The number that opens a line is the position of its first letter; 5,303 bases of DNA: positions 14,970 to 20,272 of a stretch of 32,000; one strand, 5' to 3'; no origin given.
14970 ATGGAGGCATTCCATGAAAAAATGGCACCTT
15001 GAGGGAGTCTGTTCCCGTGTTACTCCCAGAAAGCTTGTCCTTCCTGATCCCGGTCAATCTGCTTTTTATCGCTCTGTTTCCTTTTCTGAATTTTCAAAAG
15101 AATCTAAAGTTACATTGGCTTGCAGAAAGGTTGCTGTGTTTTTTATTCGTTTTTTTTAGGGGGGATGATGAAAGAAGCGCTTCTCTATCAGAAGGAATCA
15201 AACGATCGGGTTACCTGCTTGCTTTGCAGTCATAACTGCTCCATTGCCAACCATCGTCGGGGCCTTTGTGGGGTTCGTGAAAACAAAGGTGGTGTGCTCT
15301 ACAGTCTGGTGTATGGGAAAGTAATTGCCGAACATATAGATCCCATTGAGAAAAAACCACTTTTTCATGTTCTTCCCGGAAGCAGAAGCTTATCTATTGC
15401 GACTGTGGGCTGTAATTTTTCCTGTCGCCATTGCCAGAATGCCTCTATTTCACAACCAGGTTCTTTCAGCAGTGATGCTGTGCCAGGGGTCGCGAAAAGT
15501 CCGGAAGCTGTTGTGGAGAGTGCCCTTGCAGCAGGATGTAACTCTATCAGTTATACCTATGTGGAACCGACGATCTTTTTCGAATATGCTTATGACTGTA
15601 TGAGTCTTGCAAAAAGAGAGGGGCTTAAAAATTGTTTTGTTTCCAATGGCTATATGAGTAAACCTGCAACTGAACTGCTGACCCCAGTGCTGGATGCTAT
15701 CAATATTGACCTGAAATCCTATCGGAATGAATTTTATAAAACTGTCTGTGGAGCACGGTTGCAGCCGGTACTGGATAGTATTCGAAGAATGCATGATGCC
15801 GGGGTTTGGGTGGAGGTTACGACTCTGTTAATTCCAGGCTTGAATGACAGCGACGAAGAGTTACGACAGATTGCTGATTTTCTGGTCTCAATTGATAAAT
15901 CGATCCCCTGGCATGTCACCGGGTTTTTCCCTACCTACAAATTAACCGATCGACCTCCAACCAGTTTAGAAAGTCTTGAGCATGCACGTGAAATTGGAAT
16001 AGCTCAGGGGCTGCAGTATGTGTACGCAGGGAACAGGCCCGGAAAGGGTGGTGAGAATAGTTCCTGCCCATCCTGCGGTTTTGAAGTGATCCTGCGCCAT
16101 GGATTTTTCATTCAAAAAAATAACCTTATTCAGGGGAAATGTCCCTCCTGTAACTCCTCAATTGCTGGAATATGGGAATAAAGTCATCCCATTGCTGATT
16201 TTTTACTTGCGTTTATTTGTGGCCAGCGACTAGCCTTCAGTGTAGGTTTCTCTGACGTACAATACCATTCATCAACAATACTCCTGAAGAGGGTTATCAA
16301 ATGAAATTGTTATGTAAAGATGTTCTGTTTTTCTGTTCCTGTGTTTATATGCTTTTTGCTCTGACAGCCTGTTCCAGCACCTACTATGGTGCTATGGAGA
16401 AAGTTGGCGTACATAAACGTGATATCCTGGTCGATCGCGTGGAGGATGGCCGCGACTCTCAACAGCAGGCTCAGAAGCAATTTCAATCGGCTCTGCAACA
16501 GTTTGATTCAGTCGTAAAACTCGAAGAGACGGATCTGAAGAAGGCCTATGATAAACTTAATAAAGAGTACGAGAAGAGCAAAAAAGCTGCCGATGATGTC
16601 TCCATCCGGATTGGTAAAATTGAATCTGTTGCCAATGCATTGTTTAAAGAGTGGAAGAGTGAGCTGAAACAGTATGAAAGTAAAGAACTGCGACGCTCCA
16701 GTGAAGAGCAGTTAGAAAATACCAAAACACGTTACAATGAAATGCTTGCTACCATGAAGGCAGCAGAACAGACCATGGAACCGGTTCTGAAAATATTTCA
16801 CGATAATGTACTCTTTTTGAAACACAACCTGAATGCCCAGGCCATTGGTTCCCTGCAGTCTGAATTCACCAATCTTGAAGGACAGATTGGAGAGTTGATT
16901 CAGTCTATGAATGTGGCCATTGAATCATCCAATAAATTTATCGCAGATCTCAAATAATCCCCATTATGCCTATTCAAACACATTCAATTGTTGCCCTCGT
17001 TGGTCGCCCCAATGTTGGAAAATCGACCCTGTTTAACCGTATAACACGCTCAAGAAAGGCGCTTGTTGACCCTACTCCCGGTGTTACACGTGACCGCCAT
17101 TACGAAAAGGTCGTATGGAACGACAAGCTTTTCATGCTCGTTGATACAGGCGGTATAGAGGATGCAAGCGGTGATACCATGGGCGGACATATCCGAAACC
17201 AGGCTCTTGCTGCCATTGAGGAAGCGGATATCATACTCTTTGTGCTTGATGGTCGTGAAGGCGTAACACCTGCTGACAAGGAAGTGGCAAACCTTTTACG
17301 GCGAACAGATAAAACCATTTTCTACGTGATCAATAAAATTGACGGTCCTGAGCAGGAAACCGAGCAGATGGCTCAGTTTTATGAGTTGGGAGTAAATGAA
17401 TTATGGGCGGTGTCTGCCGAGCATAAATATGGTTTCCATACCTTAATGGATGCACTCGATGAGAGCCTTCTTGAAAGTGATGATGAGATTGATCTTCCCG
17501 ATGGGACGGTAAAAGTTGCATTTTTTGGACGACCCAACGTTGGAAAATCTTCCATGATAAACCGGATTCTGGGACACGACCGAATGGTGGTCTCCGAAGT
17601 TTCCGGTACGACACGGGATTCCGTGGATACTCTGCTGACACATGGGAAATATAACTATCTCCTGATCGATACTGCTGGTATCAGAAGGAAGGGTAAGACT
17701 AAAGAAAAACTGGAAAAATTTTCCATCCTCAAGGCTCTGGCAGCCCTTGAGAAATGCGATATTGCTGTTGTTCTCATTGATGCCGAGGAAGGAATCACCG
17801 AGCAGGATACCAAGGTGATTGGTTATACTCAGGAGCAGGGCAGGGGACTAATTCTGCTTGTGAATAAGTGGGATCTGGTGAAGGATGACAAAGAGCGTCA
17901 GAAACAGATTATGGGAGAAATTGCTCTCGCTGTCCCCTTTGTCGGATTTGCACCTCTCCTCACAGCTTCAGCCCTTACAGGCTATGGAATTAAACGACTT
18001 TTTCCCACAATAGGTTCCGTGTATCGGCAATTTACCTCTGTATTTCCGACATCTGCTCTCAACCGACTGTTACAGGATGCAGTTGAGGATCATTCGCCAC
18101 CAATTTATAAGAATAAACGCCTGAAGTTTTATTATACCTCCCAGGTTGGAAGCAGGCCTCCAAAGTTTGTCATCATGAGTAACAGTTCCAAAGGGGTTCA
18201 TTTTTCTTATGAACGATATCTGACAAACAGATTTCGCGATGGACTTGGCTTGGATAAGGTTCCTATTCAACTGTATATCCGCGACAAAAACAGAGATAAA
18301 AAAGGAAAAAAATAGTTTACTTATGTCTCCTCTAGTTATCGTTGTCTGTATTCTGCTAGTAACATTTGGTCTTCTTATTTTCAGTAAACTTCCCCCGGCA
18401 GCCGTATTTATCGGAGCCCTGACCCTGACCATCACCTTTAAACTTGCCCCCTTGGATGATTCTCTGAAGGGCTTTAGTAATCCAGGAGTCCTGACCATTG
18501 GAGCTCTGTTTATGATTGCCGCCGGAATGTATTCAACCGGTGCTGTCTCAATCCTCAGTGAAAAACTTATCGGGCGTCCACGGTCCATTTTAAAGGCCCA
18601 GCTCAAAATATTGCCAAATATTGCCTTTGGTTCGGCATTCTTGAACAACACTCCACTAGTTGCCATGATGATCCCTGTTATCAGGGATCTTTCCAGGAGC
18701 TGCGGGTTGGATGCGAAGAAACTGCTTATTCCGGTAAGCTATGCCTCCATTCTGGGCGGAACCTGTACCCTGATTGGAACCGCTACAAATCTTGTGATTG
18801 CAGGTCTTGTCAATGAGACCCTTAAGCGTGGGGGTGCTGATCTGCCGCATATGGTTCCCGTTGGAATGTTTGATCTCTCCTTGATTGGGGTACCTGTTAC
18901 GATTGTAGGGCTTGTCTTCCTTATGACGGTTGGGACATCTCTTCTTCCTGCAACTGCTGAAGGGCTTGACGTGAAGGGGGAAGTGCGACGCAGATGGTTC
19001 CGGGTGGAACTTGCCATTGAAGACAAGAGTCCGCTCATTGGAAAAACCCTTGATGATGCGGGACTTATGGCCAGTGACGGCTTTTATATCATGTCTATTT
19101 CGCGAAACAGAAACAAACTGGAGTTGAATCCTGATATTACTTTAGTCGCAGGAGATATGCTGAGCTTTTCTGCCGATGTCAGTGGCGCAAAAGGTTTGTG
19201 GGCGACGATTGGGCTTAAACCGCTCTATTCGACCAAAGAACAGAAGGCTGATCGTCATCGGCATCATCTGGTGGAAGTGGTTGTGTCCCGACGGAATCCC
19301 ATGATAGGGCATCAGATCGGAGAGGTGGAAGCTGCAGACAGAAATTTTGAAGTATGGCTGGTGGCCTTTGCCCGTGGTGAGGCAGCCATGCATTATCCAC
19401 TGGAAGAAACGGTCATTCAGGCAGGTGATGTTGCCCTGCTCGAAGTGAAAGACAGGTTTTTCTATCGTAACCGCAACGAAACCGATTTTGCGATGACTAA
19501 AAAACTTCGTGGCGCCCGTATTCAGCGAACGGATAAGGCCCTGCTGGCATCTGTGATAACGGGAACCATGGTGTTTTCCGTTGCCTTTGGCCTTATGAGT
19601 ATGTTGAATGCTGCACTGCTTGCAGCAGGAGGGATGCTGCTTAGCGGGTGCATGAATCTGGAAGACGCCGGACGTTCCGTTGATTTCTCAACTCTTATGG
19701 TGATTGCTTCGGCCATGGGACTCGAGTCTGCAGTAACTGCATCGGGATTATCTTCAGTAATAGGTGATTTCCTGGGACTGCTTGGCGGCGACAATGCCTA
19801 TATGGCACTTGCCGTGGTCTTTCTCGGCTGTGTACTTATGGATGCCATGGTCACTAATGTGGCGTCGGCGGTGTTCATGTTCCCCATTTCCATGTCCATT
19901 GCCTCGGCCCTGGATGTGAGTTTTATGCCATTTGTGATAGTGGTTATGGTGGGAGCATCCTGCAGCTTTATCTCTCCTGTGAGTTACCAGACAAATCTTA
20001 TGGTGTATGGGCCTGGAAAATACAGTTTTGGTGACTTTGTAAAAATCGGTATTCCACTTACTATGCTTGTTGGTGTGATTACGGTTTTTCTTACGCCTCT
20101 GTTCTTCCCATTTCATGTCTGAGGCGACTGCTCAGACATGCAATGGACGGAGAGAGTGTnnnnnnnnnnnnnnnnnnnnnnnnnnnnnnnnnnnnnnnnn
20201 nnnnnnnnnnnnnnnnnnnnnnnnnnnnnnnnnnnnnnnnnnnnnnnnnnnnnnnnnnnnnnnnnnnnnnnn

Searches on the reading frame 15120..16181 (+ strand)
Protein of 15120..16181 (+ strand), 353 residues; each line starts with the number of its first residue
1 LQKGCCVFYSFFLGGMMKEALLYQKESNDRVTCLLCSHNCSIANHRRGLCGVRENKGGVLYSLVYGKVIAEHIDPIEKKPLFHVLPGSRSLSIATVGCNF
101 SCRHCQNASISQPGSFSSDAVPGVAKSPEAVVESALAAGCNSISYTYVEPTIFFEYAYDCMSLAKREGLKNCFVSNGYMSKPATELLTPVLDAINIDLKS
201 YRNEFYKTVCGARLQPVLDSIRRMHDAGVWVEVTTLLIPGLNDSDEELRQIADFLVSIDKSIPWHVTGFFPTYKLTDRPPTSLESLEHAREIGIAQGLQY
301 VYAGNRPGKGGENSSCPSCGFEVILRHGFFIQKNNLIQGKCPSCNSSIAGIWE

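Call 11: search_protein_families(library=pfam, proteins=[window:15120-16181:+])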
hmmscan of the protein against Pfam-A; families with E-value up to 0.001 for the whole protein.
window:15120-16181:+ (353 aa): 1 family
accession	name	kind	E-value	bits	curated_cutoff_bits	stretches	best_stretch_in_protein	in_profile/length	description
PF04055.27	Radical_SAM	-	2.6e-23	83.5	29.5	1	94-254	3-165/166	Radical SAM superfamily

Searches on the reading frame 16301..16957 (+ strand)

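Call 11: search_protein_families(library=pfam, proteins=[window:16301-16957:+])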
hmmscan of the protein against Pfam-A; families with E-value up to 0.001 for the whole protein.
window:16301-16957:+ (218 aa): 1 family
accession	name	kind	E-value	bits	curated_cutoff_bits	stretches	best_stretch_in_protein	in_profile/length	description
PF11172.13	DUF2959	-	1.5e-83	280.1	26.8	1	28-217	1-190/190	Protein of unknown function (DUF2959)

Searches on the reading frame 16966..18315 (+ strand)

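Call 11: search_protein_families(library=pfam, proteins=[window:16966-18315:+])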
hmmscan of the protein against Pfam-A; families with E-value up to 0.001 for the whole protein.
window:16966-18315:+ (449 aa): 14 families
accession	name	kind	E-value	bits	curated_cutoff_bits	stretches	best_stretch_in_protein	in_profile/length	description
PF01926.29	MMR_HSR1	-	7.3e-58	194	21.9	2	9-124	2-113/113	50S ribosome-binding GTPase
PF14714.11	KH_dom-like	-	4.3e-29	101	27.3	1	361-439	3-81/81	KH-domain-like of EngA bacterial GTPase enzymes, C-terminal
PF00009.33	GTP_EFTU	-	4.7e-28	98.5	26.5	2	204-349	44-182/188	Elongation factor Tu GTP binding domain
PF02421.24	FeoB_N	-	4e-23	82.1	27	2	9-131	3-121/156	Ferrous iron transport protein B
PF00350.29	Dynamin_N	-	4.6e-15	56.5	27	0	184-216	1-33/168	Dynamin family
PF03193.22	RsgA_GTPase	-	2.3e-13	50.8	30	1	117-241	55-170/174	RsgA GTPase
PF04548.22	AIG1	-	1.1e-12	48.1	27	2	9-113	3-109/212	AIG1 family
PF08477.19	Roc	-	6.2e-07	30.1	27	0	9-126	2-119/119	Ras of Complex, Roc, domain of DAPkinase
PF02492.25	cobW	-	5.7e-06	26.5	20.7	0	220-315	74-168/180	CobW/HypB/UreG, nucleotide-binding domain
PF10662.15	PduV-EutP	-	1.4e-05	25.4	21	0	66-165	42-142/143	Ethanolamine utilisation - propanediol utilisation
PF00071.28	Ras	-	3.7e-05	23.8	21.6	0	9-130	2-119/162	Ras family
PF00005.33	ABC_tran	-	0.00056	21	25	0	3-30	8-35/137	ABC transporter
PF16897.10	MMR_HSR1_Xtn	-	0.00075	19.9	35.2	0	118-164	58-100/106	C-terminal region of MMR_HSR1 domain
PF00025.27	Arf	-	0.00076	19.4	22.3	0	9-135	17-135/174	ADP-ribosylation factor family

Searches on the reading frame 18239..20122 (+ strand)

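Call 11: search_protein_families(library=pfam, proteins=[window:18239-20122:+])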
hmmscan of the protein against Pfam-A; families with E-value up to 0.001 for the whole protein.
window:18239-20122:+ (627 aa): 3 families
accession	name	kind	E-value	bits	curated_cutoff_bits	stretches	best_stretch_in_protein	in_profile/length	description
PF03600.22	CitMHS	-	5e-56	190.7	31.9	2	45-572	3-336/336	Citrate transporter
PF02080.26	TrkA_C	-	7e-14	51.9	27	2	256-316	2-62/71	TrkA-C domain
PF00939.25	Na_sulph_symp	-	3.8e-09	36.5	27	2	463-619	301-462/472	Sodium:sulfate symporter transmembrane region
